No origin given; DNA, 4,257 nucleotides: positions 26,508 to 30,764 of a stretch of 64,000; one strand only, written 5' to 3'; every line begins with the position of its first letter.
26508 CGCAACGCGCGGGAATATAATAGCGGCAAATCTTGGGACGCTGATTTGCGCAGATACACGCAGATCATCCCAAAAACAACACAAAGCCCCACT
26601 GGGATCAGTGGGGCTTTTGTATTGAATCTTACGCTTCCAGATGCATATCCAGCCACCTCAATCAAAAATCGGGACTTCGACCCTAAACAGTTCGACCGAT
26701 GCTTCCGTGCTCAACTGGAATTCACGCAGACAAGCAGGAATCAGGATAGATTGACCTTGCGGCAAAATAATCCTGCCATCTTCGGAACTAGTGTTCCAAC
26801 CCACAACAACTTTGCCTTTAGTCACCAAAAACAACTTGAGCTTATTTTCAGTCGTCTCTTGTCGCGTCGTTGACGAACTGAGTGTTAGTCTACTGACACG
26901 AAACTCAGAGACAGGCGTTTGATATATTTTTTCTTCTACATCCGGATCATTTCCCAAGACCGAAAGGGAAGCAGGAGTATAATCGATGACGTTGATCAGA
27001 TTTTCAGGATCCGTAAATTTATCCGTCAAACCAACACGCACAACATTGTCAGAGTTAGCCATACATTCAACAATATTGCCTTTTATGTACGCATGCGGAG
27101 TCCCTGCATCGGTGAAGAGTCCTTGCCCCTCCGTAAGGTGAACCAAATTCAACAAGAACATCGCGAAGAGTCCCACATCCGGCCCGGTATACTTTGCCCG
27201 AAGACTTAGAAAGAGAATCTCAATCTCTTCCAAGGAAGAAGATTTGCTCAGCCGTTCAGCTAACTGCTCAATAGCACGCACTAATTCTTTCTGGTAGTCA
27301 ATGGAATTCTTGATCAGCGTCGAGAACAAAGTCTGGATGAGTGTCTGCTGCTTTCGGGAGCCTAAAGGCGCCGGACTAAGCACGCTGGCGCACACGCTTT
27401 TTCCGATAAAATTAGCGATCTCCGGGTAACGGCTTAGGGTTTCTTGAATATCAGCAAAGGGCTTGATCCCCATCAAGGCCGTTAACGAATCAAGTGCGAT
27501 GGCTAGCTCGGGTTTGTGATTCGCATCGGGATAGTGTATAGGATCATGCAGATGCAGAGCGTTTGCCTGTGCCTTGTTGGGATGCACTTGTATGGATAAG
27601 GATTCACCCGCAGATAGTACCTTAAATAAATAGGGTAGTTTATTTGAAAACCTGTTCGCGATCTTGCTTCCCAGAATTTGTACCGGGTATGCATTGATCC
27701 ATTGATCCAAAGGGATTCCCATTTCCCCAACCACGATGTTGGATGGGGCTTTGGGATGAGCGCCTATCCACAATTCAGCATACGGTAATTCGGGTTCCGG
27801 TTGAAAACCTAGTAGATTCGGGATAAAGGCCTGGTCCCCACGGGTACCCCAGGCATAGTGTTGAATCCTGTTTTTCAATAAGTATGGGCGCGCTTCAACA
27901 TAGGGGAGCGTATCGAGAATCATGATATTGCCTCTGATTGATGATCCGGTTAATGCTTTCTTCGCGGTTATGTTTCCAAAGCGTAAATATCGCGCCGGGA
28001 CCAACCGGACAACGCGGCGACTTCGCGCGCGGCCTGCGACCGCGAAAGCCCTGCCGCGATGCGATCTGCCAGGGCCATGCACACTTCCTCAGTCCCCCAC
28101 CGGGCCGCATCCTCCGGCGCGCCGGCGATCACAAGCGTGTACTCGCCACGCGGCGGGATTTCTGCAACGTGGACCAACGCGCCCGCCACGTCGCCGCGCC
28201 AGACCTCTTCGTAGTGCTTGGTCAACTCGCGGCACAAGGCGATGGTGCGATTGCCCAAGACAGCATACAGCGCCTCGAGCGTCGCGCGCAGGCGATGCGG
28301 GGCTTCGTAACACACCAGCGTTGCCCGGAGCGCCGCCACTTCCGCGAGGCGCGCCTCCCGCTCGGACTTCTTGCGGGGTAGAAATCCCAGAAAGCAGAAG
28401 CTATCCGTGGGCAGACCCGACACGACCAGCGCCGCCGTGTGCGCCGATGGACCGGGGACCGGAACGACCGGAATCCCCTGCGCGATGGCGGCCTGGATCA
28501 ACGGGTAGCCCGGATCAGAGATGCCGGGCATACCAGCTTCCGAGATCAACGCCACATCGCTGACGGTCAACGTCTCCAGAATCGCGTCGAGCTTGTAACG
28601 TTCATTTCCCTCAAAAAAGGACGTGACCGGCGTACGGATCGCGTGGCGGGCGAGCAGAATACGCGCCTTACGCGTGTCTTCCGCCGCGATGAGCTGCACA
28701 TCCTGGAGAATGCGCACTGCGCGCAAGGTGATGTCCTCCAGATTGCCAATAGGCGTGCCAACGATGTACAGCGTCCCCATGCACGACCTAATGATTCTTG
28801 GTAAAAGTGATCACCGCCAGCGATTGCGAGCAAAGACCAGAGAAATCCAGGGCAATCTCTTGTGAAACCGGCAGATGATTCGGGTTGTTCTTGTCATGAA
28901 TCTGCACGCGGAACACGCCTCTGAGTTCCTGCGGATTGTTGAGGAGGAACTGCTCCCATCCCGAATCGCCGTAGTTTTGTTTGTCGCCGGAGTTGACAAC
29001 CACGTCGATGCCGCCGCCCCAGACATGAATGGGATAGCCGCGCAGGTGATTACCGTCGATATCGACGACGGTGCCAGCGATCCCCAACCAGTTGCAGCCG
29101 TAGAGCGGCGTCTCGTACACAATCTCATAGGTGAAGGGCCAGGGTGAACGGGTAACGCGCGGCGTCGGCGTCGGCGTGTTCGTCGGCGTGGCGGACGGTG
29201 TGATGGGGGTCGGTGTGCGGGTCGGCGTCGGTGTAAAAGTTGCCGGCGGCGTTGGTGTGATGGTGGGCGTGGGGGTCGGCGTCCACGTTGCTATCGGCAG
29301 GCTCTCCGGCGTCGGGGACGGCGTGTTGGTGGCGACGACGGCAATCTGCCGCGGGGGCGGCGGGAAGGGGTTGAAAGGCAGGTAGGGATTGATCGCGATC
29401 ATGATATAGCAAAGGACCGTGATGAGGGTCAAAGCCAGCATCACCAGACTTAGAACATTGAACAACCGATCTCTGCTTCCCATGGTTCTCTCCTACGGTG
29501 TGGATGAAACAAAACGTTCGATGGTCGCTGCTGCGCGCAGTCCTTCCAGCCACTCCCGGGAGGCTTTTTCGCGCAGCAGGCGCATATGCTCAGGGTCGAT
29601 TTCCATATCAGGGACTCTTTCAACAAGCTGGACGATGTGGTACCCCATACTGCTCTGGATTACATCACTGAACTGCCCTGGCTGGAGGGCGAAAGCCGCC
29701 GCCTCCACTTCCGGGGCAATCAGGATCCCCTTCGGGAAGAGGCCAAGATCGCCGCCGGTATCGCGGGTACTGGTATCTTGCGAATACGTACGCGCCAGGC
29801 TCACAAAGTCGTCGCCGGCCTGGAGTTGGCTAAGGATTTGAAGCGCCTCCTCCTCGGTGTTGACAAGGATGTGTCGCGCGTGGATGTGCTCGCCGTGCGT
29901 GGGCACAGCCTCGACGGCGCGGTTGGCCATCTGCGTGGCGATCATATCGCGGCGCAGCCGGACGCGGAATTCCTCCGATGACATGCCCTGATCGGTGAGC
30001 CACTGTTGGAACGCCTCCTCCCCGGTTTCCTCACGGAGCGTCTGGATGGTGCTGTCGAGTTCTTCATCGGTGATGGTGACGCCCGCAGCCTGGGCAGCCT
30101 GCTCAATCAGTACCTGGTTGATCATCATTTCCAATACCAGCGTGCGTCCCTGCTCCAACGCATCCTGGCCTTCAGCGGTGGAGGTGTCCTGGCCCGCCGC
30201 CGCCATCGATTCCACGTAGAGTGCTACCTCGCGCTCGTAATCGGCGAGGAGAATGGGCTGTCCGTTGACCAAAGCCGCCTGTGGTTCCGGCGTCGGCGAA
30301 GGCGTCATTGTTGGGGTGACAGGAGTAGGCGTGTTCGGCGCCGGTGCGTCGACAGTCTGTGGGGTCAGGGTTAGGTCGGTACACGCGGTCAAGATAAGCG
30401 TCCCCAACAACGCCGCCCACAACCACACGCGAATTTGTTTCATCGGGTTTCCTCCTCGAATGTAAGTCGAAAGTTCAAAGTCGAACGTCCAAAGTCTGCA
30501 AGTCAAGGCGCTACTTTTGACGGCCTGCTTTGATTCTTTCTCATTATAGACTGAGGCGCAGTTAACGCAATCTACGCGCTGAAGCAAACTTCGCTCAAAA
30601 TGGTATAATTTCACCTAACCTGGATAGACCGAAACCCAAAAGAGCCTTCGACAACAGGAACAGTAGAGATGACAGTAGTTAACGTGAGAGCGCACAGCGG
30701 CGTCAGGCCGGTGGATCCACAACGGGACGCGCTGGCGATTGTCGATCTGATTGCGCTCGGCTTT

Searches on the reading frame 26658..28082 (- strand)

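Call 8: search_protein_families(library=pfam, proteins=[window:26658-28082:-])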
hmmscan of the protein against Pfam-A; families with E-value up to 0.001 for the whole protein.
window:26658-28082:- (474 aa): 2 families
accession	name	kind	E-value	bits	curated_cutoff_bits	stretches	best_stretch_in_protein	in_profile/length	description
PF20511.4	PMI_typeI_cat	-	5e-37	127.6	22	1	69-208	4-142/143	Phosphomannose isomerase type I, catalytic domain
PF20512.3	PMI_typeI_hel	-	0.0002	22.2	23.4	1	244-311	21-88/88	Phosphomannose isomerase type I, helical insertion domain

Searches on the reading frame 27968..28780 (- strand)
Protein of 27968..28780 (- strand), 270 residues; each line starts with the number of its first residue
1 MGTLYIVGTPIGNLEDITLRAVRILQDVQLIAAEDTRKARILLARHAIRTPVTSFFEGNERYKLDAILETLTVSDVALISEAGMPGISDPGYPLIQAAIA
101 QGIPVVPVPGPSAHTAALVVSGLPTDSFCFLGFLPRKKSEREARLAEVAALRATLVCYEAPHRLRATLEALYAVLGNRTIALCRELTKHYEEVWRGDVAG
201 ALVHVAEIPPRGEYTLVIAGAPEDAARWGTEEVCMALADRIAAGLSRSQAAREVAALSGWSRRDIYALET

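Call 8: search_protein_families(library=pfam, proteins=[window:27968-28780:-])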
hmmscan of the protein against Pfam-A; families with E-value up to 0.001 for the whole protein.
window:27968-28780:- (270 aa): 2 families
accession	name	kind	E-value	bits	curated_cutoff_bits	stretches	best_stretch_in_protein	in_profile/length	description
PF00590.25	TP_methylase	-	1.1e-34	120.7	27.8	1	3-199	1-209/212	Tetrapyrrole (Corrin/Porphyrin) Methylases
PF23016.2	RsmI_C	-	1.6e-06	28.3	27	1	236-268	9-41/46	RsmI C-terminal HTH domain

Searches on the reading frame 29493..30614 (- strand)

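Call 8: search_protein_families(library=pfam, proteins=[window:29493-30614:-])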
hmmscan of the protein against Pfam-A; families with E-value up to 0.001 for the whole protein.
window:29493-30614:- (373 aa): 6 families
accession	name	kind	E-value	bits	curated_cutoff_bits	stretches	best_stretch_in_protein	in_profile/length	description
PF13616.12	Rotamase_3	-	3.3e-19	70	22.5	1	242-332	14-114/116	PPIC-type PPIASE domain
PF00639.27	Rotamase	-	6.3e-19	69.2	21.7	1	252-330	17-95/97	PPIC-type PPIASE domain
PF13624.11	SurA_N_3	-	1.3e-18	67.7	27.2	1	112-229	40-161/162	SurA-like N-terminal domain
PF13623.11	SurA_N_2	-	1e-13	51.8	28.5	1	110-203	40-130/145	SurA-like N-terminal domain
PF13145.12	Rotamase_2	-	2.4e-10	41.7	27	1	248-336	27-111/121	PPIC-type PPIASE domain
PF09312.16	SurA_N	-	5.1e-09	36.8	30.8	1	114-228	6-116/118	SurA N-terminal domain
